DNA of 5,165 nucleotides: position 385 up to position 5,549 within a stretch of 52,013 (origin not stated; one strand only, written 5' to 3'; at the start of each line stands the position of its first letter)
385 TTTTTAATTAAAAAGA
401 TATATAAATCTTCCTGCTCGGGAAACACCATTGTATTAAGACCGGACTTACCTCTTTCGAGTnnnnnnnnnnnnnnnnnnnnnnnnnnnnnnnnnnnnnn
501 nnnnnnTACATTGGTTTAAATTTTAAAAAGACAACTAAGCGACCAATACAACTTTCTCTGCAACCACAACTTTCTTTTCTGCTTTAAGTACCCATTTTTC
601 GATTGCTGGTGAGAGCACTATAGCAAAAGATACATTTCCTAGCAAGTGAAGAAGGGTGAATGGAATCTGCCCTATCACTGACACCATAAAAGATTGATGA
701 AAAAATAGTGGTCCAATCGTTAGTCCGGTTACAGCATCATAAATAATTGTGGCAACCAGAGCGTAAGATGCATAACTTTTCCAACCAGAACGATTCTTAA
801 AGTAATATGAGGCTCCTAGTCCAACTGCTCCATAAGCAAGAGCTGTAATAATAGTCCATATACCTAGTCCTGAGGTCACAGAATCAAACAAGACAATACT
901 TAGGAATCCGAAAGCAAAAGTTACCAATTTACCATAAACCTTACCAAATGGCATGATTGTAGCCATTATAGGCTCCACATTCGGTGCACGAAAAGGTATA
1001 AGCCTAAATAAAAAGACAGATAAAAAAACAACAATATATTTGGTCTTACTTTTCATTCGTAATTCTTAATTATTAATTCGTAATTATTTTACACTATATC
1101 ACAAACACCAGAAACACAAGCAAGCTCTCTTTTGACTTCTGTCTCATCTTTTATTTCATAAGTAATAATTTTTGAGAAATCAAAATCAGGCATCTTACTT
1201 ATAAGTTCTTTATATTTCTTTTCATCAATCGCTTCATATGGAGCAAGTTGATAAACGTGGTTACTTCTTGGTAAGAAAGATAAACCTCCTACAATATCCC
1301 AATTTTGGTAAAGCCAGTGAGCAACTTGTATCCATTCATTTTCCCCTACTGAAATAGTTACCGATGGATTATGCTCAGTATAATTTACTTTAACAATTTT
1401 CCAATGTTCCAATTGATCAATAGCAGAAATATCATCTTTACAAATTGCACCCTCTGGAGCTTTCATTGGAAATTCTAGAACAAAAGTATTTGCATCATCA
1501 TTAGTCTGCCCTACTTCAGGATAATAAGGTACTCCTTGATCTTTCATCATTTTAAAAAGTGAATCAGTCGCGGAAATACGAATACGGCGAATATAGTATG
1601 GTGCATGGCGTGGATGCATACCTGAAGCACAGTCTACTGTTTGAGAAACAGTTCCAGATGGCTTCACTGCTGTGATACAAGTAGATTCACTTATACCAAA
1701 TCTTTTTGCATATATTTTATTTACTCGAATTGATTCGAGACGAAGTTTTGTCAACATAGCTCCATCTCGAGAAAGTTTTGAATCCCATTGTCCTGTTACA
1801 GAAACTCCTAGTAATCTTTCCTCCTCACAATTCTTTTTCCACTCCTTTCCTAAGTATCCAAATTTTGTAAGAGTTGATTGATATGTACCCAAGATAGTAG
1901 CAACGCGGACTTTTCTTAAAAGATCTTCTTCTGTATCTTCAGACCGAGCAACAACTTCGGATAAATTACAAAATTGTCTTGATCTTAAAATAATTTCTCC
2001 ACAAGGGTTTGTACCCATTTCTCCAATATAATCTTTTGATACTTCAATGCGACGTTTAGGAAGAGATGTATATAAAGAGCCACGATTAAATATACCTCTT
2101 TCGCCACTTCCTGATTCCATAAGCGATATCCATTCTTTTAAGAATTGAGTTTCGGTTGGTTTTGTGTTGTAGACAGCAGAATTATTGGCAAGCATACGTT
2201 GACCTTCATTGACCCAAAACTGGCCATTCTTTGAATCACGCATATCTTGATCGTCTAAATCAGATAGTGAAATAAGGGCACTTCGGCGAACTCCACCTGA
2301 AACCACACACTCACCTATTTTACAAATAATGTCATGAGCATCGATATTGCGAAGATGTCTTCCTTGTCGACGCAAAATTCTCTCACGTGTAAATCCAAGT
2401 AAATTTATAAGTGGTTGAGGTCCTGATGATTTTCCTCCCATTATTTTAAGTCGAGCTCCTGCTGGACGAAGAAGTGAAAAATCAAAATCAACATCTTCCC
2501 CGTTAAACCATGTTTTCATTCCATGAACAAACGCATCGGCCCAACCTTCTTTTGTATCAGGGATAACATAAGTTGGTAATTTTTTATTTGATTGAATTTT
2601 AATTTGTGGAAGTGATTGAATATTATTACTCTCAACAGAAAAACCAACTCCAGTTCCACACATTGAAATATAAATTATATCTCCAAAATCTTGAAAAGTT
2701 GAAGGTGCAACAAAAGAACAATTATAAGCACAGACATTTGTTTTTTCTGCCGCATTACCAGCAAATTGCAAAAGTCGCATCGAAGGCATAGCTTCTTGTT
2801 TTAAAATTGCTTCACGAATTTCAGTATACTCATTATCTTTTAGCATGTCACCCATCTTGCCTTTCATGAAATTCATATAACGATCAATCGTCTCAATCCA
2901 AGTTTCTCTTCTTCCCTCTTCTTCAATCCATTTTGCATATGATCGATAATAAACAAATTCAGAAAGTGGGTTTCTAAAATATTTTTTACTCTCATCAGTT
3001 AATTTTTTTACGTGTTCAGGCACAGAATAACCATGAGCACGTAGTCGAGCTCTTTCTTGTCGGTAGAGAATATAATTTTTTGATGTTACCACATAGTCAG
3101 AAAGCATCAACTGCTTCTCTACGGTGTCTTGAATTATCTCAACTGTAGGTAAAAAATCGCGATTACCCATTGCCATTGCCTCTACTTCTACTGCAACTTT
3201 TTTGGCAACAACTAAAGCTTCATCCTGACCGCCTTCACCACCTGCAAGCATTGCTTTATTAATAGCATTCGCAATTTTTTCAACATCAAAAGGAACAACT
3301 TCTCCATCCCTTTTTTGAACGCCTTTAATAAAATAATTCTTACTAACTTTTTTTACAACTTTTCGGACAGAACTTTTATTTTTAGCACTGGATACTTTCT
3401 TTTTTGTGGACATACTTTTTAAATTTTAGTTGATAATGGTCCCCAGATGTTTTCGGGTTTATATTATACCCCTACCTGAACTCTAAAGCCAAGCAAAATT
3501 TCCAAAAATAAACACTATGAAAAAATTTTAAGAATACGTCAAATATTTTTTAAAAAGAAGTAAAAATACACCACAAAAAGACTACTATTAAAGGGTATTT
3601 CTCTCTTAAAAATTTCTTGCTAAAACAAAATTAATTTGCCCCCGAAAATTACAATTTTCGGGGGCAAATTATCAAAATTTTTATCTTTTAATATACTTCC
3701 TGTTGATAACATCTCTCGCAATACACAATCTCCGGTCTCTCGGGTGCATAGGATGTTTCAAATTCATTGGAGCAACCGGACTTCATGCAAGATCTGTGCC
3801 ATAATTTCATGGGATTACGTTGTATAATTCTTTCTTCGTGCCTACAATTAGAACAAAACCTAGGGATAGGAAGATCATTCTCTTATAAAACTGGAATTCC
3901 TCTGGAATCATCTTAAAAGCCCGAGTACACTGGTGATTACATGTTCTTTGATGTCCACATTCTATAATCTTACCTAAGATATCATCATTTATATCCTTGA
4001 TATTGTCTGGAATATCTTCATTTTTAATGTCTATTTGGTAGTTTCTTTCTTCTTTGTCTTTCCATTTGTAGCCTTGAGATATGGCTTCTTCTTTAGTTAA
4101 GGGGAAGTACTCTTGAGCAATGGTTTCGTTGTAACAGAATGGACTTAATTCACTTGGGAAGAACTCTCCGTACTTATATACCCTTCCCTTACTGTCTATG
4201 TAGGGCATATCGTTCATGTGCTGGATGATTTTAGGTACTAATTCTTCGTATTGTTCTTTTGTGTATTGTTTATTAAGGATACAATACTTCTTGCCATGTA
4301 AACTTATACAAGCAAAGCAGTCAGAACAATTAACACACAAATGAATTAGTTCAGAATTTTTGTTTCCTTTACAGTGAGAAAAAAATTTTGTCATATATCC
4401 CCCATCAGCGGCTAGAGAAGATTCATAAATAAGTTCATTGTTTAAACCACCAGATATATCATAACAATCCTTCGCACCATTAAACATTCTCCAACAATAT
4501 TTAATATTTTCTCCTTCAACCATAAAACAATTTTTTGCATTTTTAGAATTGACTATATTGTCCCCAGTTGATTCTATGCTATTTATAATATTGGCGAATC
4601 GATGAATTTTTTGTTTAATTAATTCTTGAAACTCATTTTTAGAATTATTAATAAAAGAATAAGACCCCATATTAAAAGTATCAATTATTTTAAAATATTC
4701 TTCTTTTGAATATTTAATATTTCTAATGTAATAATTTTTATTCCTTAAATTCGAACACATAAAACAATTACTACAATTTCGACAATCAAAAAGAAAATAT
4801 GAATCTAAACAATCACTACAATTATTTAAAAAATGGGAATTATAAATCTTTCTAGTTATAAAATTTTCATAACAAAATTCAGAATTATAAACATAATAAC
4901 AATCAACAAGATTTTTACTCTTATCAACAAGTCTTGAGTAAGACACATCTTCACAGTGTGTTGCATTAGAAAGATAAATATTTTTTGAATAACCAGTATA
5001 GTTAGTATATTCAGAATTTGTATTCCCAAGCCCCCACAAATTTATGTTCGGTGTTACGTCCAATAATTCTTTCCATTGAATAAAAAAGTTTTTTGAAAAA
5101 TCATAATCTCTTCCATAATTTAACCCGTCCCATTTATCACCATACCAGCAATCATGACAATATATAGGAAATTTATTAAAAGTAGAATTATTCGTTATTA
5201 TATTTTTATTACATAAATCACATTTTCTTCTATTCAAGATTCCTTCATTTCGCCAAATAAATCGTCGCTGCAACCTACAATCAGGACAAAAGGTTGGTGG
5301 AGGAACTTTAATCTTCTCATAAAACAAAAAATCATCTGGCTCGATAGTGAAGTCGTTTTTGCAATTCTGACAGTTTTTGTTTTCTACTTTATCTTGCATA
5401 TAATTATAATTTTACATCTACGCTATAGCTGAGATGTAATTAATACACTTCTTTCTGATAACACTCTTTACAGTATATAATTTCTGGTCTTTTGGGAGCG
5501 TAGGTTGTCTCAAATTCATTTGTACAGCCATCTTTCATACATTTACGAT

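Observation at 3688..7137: Five-copy family of large cytoplasmic Cys-rich proteins with homologous zinc-ribbon ends and divergent repeat cores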

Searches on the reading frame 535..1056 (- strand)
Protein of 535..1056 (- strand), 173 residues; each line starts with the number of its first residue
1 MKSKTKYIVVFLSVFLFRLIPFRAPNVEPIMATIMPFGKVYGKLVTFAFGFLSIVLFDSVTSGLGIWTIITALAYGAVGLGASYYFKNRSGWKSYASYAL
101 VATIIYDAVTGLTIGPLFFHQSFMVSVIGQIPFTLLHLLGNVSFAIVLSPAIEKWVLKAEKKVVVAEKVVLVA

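Call 25: search_protein_families(library=pfam, proteins=[window:535-1056:-], max_evalue=0.001)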
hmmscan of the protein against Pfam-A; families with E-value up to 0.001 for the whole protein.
window:535-1056:- (173 aa): 1 family
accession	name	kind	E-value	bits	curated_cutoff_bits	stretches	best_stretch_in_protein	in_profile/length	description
PF07155.17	ECF-ribofla_trS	-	7.9e-06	26.4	26.7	1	15-89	21-97/172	ECF-type riboflavin transporter, S component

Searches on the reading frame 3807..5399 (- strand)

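Call 4: search_protein_families(library=pfam, proteins=[window:3807-5399:-], max_evalue=1)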
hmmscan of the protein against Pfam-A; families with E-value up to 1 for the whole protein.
window:3807-5399:- (530 aa): 1 family
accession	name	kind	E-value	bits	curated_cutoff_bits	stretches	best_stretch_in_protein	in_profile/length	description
PF22170.1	AnkX_ins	-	0.38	11.4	27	0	448-475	42-69/83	Phosphocholine transferase AnkX insertion domain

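Call 5: search_protein_families(library=ncbifam, proteins=[window:3807-5399:-], max_evalue=1)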
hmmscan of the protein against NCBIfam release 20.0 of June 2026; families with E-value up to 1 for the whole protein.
window:3807-5399:- (530 aa): 1 family
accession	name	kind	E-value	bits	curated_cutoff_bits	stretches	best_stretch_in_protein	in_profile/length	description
TIGR00417.1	speE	equivalog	0.0082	15.4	249.55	1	183-265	161-243/271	spermidine synthase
